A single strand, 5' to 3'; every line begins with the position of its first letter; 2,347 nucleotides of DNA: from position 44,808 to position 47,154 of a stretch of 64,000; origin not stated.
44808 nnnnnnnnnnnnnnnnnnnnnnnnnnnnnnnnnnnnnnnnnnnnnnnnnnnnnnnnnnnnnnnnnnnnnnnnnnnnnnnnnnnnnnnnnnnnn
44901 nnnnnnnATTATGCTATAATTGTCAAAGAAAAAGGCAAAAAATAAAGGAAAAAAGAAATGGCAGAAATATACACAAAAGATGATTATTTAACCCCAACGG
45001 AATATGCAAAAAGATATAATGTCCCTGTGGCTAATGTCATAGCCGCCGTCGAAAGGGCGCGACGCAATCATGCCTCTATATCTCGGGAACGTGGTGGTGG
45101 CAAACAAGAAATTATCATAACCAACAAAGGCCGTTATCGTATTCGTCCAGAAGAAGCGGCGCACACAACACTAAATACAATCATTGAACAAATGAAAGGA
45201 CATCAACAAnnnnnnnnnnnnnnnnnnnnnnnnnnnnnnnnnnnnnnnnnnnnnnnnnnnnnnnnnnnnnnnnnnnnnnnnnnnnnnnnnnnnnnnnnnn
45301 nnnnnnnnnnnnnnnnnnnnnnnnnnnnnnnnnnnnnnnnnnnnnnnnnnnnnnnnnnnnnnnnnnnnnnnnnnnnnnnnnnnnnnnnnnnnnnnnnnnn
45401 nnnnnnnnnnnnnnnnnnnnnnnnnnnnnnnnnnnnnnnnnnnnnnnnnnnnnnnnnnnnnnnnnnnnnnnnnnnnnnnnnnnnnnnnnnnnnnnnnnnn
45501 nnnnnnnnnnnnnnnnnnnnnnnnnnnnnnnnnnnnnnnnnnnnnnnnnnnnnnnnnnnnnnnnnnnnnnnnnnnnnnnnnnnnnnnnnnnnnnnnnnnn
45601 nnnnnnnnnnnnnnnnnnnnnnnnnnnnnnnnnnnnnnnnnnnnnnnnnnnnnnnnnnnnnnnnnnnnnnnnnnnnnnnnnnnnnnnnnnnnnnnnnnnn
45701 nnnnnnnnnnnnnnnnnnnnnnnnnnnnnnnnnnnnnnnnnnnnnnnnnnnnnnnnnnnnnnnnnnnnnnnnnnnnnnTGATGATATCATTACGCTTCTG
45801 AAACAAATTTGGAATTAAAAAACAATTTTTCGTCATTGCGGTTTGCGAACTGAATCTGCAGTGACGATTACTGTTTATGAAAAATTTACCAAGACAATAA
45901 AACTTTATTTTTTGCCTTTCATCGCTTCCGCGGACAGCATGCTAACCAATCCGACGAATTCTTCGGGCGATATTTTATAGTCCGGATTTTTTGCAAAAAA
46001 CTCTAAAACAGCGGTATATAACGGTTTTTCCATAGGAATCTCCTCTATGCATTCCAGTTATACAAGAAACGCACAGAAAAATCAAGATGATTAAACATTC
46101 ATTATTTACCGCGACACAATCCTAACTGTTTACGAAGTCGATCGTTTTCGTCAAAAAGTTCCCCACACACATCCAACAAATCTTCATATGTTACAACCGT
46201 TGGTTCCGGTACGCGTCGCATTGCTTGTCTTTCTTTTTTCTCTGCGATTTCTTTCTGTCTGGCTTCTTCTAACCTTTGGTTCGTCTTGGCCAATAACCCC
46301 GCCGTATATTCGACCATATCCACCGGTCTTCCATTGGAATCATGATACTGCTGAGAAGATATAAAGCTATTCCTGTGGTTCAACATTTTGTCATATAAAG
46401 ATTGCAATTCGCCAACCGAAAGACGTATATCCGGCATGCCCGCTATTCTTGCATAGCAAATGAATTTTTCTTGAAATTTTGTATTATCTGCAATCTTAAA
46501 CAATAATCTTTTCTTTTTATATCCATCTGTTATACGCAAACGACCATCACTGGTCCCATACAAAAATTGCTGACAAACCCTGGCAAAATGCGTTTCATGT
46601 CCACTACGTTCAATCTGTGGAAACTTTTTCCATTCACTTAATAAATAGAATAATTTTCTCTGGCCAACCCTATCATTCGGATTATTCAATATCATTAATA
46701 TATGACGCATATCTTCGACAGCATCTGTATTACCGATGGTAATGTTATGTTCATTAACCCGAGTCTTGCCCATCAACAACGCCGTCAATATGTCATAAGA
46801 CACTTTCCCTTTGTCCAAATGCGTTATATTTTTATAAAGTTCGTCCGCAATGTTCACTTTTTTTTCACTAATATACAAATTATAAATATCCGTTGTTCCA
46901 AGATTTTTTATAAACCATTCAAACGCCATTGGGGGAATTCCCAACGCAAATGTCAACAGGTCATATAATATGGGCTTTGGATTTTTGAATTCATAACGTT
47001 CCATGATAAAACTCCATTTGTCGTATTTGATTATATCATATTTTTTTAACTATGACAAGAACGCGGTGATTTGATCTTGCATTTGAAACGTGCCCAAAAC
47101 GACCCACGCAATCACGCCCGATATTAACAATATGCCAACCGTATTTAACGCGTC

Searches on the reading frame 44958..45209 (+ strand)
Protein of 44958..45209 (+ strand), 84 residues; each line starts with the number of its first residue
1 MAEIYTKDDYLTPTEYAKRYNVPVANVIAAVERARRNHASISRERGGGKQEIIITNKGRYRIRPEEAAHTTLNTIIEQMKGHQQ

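Call 3: search_protein_families(library=pfam, proteins=[window:44958-45209:+], max_evalue=1)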
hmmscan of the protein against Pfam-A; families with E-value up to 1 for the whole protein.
window:44958-45209:+ (84 aa): 0 families

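Call 4: search_protein_families(library=phrogs, proteins=[window:44958-45209:+], max_evalue=1)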
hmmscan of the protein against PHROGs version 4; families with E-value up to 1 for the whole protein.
window:44958-45209:+ (84 aa): 1 family
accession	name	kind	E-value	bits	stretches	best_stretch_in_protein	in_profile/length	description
phrog_575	-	integration and excision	0.15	13.2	0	4-27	7-30/71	Cox-like excisionase and repressor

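Call 5: search_protein_families(library=padloc, proteins=[window:44958-45209:+], max_evalue=1)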
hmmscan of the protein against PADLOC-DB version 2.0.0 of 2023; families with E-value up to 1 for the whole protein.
window:44958-45209:+ (84 aa): 0 families

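Call 10: find_homologous_proteins(query=window:44958-45209:+, max_evalue=0.01)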
Query window:44958-45209:+ (84 aa): 1 proteins with E <= 0.01 among 1 candidates.
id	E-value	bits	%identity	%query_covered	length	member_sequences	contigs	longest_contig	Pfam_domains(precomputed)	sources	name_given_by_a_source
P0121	3.0e-46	172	98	100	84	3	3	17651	-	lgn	-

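Call 18: find_encoding_contigs(protein=P0121, flank=8000, max_places=3)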
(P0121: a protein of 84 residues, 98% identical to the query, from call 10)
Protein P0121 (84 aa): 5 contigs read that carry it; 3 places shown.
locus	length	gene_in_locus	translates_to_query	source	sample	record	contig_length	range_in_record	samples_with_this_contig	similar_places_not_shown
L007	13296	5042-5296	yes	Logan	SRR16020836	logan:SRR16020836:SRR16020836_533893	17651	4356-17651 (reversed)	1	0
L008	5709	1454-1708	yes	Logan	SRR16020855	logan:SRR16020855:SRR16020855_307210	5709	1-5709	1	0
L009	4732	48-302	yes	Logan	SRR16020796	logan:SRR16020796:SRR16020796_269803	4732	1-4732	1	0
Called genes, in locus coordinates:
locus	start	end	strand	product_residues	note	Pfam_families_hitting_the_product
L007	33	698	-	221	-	PF03167:UDG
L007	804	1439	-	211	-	-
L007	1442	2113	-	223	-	-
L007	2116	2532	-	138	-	-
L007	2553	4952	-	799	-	PF02518:HATPase_c, PF00204:DNA_gyraseB, PF01751:Toprim, PF00986:DNA_gyraseB_C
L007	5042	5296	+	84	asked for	-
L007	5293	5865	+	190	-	-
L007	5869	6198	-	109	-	PF01381:HTH_3 (faint)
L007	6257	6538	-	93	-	PF05015:HigB-like_toxin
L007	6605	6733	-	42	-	-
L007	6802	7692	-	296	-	-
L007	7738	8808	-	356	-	PF00482:T2SSF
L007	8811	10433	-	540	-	PF00437:T2SSE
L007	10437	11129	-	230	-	-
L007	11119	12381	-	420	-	PF06864:PAP_PilO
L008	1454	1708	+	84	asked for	-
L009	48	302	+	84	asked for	-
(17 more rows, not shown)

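Call 56: search_protein_families(library=pfam, alignment_id=A4, max_evalue=1)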
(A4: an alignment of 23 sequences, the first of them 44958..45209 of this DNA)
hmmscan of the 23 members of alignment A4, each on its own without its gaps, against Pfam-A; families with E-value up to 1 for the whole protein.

A. member 1, window:44958-45209:+ (84 aa): 0 families

B. families by the number of members that match (of 23 scanned): 12 families
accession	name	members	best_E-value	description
PF11217.13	DUF3013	1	0.0099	Protein of unknown function (DUF3013)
PF23492.1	bPH_9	1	0.051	Bacterial PH domain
PF03965.22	Penicillinase_R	1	0.051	Penicillinase repressor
PF20937.3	FHBP_N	1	0.054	Factor H binding protein, N-terminal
PF21705.3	p55_CTD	1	0.073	p55, C-terminal domain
PF15340.11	COPR5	1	0.087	Cooperator of PRMT5 family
PF00092.34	VWA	1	0.092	von Willebrand factor type A domain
PF24665.1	DUF7652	1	0.092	Domain of unknown function (DUF7652)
PF11198.13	DUF2857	1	0.1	Protein of unknown function (DUF2857)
PF13730.12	HTH_36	1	0.1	Helix-turn-helix domain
PF04029.19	2-ph_phosp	1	0.1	2-phosphosulpholactate phosphatase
PF14213.11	DUF4325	1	0.11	STAS-like domain of unknown function (DUF4325)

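Call 59: search_solved_structures(query=A4, max_evalue=10, show_alignments=2)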
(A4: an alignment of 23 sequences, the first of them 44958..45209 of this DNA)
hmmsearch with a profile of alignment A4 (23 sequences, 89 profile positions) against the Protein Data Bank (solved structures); distinct sequences matched with E-value up to 10: 17.
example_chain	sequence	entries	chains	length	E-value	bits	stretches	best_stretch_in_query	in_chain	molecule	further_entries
1rjt_A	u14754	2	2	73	0.028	17.9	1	32-84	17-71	Small inducible cytokine B11 | C-X-C motif chemokine 11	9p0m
5jls_A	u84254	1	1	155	0.072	16.6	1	14-49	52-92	Adhesin competence repressor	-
5jlu_A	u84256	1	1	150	0.078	16.5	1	14-50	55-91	Adhesin competence repressor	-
8hnk_L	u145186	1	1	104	0.083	16.4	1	32-84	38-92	C-X-C motif chemokine 11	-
7ueb_E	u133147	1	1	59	0.12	16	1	14-43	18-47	PscE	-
4rdh_A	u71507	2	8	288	0.47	14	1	10-73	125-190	tRNA threonylcarbamoyladenosine dehydratase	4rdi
7t7t_A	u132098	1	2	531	0.48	14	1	18-67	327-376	Protein TONSOKU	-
2lvs_A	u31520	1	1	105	0.53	13.8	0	16-38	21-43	Putative uncharacterized protein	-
4yed_A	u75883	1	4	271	0.63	13.6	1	10-73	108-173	tRNA threonylcarbamoyladenosine dehydratase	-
4d79_A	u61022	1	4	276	0.63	13.6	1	10-73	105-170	TRNA THREONYLCARBAMOYLADENOSINE DEHYDRATASE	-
6jbx_A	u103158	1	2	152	0.63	13.6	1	15-81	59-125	Fatty acid biosynthesis transcriptional regulator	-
4d7a_A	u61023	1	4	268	0.65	13.6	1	10-73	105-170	TRNA THREONYLCARBAMOYLADENOSINE DEHYDRATASE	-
8vd6_A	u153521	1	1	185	0.83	13.2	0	15-42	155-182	CAP REPEAT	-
3tgn_A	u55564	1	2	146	0.91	13.1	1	14-42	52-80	Adc operon repressor AdcR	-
9h90_e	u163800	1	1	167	1.1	12.8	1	28-55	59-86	30S ribosomal protein S5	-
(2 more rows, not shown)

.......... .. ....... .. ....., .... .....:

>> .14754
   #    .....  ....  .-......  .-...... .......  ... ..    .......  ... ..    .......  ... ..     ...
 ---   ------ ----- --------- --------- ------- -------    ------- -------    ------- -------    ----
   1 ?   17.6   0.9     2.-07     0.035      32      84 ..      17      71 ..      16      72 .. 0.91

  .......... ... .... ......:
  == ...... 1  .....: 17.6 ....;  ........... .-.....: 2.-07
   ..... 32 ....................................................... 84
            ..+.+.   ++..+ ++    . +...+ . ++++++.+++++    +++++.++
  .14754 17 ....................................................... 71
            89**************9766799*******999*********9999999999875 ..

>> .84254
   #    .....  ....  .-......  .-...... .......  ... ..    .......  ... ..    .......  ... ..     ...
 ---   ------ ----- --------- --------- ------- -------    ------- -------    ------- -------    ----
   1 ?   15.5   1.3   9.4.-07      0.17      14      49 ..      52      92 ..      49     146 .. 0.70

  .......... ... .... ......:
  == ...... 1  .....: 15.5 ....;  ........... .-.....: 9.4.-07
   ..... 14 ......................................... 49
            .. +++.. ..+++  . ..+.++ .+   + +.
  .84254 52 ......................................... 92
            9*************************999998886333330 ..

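Call 62: predict_structure(protein=window:44958-45209:+)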
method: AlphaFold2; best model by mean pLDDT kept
length: 84 residues; sequences in the alignment: 1
mean_pLDDT: 63.9   pTM: 0.48
mean pLDDT of the five models: 63.9, 54.5, 51.7, 51.2, 48.9
residues with pLDDT >= 90: 0; 70-90: 25; 50-70: 52; < 50: 7
segments of 3 or more residues with pLDDT < 50: 1-4
pLDDT, mean of each block of 10 residues (from residue 1): 50 74 75 70 58 66 59 65 49
secondary structure, 60 per line:
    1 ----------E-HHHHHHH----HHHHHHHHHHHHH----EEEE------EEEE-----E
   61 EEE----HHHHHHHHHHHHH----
elements in order: H13-19 H24-36 E41-44 E51-54 E60-63 H68-80

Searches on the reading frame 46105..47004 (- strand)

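Call 3: search_protein_families(library=pfam, proteins=[window:46105-47004:-], max_evalue=1)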
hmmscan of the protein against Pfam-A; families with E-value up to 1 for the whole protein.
window:46105-47004:- (300 aa): 2 families
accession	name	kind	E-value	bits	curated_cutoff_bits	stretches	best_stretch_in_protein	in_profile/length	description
PF16490.10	Oxidoreduct_C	-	0.092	12.9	27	1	127-155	226-254/278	Putative oxidoreductase C terminal domain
PF12279.13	DUF3619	-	0.24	12.2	22.2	1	234-270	17-53/130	Protein of unknown function (DUF3619)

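Call 4: search_protein_families(library=phrogs, proteins=[window:46105-47004:-], max_evalue=1)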
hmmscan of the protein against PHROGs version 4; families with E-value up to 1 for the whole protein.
window:46105-47004:- (300 aa): 1 family
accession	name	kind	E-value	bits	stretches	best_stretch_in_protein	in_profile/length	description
phrog_17989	-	unknown function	0.21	12.8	1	57-80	6-29/43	-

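Call 5: search_protein_families(library=padloc, proteins=[window:46105-47004:-], max_evalue=1)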
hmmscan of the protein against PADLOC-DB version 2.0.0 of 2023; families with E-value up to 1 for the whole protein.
window:46105-47004:- (300 aa): 0 families

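Call 86: search_protein_families(library=ncbifam, proteins=[window:46105-47004:-], max_evalue=0.01)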
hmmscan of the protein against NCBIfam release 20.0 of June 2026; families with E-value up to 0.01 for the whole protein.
window:46105-47004:- (300 aa): 0 families
